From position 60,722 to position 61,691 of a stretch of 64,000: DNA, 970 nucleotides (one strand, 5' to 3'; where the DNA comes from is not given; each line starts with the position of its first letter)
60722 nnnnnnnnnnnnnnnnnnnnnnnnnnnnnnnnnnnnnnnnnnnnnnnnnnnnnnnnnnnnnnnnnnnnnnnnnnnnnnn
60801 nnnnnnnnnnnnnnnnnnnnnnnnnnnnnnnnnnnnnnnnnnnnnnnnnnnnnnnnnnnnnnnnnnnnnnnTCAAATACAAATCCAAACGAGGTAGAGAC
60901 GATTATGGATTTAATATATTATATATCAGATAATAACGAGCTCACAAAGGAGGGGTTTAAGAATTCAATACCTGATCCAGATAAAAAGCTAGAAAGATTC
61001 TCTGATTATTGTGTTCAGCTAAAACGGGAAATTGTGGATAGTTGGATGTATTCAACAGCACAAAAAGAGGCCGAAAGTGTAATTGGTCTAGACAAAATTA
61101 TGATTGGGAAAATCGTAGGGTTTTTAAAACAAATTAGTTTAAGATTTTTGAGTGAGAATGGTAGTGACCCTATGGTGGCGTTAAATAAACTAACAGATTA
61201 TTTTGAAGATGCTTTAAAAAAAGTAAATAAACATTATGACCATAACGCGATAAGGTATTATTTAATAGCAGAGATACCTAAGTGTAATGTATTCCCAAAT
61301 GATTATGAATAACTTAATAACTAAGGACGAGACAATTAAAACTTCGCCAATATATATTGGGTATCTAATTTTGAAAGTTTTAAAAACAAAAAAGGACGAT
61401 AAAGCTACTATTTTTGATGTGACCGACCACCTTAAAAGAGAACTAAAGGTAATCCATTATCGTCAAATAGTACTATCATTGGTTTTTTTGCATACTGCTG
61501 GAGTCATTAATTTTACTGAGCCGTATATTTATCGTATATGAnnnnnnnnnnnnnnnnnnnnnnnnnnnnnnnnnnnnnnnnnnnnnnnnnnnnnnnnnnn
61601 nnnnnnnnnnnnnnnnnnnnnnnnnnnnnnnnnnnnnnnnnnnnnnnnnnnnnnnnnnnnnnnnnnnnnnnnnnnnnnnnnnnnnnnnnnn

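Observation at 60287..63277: Three-gene cassette: putative nuclease + 84-aa protein + SMC-like coiled-coil ABC ATPase (Lamassu/DdmABC-like defence module?)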

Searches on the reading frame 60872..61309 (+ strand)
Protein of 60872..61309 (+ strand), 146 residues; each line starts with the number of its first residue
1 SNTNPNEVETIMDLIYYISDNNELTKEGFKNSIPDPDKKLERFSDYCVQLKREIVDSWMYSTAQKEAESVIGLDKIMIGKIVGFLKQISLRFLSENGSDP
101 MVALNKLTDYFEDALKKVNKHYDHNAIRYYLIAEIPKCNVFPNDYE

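Call 87: search_solved_structures(query=A6, max_evalue=10, show_alignments=2)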
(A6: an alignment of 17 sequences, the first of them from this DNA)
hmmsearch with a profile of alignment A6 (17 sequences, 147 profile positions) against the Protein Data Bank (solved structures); distinct sequences matched with E-value up to 10: 2.
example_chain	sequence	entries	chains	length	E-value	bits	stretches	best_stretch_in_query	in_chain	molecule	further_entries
3pp5_A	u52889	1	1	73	0.11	15.9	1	75-118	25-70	Brk1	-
2w3y_A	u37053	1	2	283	0.19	15.2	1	42-117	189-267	VIRULENCE FACTOR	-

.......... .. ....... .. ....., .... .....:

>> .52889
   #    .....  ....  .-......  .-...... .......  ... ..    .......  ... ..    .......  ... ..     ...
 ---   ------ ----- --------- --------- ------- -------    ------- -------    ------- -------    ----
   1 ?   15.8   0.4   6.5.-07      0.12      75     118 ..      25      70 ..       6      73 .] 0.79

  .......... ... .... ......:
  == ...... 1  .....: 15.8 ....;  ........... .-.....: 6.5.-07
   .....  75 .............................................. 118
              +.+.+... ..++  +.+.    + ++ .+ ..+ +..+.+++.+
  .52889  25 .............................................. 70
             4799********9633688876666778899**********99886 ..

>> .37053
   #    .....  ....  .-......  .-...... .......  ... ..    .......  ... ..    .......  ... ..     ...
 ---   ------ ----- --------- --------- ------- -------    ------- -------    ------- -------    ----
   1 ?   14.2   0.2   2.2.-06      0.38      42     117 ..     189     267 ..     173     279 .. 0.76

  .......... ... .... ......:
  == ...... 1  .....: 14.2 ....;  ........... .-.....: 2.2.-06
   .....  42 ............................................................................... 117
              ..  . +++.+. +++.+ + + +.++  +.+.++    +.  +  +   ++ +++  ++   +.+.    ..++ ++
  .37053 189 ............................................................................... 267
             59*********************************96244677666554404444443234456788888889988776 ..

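Call 88: search_protein_families(library=pfam, alignment_id=A6, max_evalue=1)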
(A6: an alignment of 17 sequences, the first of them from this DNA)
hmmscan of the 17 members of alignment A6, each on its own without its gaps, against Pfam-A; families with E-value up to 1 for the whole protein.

A. member 1, seq(146 aa): 0 families

B. families by the number of members that match (of 17 scanned): 14 families
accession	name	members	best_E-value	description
PF02455.21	Hex_IIIa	2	0.02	Hexon-associated protein (IIIa)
PF19026.7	UBA_HYPK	2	0.053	HYPK UBA domain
PF17190.9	RecG_N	1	0.0011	RecG N-terminal helical domain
PF20765.3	Phage_tail_terminator_8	1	0.002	Phage tail terminator protein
PF12896.12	ANAPC4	1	0.022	Anaphase-promoting complex, cyclosome, subunit 4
PF20428.3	Sey1_3HB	1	0.054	Sey1 three-helix bundle domain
PF02446.23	Glyco_hydro_77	1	0.054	4-alpha-glucanotransferase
PF07928.17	Vps54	1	0.07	Vps54-like protein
PF12862.13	ANAPC5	1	0.099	Anaphase-promoting complex subunit 5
PF22222.1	Cpf1_PI-like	1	0.1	CRISPR-associated endonuclease Cpf1 PI domain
PF17107.11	SesA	1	0.1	N-terminal domain on NACHT_NTPase and P-loop NTPases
PF08910.15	Aida_N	1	0.16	Aida N-terminus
PF17150.9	CHASE6_C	1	0.18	C-terminal domain of two-partite extracellular sensor domain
PF01776.22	Ribosomal_L22e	1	0.27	Ribosomal L22e protein family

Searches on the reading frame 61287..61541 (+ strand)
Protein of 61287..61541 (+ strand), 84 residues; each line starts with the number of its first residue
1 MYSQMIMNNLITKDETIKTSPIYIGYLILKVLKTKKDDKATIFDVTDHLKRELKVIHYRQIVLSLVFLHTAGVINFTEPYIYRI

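Call 4: search_protein_families(library=pfam, proteins=[window:61287-61541:+], max_evalue=0.1)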
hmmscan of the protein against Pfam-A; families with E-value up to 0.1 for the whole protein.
window:61287-61541:+ (84 aa): 2 families
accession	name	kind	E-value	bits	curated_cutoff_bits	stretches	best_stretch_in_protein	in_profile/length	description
PF20293.4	MC6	-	4.1e-08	33.5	27.2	1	12-78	3-69/76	ABC-three component (ABC-3C) system Middle Component 6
PF10751.14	DUF2535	-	0.087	13.9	25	1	35-69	47-81/83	Protein of unknown function (DUF2535)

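Call 5: search_protein_families(library=padloc, proteins=[window:61287-61541:+], max_evalue=0.1)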
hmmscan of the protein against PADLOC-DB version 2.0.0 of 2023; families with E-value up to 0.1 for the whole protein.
window:61287-61541:+ (84 aa): 0 families

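Call 6: search_protein_families(library=ncbifam, proteins=[window:61287-61541:+], max_evalue=0.1)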
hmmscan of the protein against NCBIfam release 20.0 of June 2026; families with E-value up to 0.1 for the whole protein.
window:61287-61541:+ (84 aa): 0 families
